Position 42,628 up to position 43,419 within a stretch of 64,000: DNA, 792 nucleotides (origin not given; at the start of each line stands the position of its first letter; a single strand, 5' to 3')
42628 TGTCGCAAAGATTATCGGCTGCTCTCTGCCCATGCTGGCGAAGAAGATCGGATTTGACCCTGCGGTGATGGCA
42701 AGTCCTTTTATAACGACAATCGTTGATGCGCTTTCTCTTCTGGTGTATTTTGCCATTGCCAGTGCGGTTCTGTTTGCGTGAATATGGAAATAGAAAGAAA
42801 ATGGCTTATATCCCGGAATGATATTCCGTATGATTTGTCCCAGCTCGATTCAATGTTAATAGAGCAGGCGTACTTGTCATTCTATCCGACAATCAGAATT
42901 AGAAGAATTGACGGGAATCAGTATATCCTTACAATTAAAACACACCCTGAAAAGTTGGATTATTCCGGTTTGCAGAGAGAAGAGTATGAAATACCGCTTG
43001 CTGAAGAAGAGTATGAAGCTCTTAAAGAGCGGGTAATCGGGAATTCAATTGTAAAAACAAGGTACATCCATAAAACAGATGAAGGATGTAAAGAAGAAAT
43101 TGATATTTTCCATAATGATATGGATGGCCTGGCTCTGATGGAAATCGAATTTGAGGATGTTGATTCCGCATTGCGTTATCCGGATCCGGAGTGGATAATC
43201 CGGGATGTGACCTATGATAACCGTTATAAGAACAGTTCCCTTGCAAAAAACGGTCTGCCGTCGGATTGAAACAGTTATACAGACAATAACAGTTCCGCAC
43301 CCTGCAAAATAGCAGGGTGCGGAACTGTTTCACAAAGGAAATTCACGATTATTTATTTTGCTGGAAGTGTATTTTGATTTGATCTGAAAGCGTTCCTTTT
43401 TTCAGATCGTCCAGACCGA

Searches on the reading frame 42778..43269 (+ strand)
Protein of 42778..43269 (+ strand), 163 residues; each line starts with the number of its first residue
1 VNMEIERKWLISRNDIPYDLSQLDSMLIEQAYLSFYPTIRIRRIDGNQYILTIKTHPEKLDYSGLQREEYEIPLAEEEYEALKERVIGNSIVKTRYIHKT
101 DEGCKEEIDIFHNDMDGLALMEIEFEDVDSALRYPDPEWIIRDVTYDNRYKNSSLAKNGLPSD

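Call 3: search_protein_families(library=pfam, proteins=[window:42778-43269:+], max_evalue=0.1)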
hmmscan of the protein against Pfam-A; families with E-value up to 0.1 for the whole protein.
window:42778-43269:+ (163 aa): 1 family
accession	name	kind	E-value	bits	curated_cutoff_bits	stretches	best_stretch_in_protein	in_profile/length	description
PF01928.26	CYTH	-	8.2e-07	29.4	23.2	1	3-130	2-150/179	CYTH domain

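Call 6: search_protein_families(library=padloc, proteins=[window:42778-43269:+], max_evalue=1)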
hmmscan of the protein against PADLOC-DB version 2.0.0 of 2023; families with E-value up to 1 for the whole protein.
window:42778-43269:+ (163 aa): 0 families

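Call 7: search_protein_families(library=ncbifam, proteins=[window:42778-43269:+], max_evalue=1)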
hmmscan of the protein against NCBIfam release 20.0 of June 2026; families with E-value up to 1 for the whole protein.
window:42778-43269:+ (163 aa): 0 families
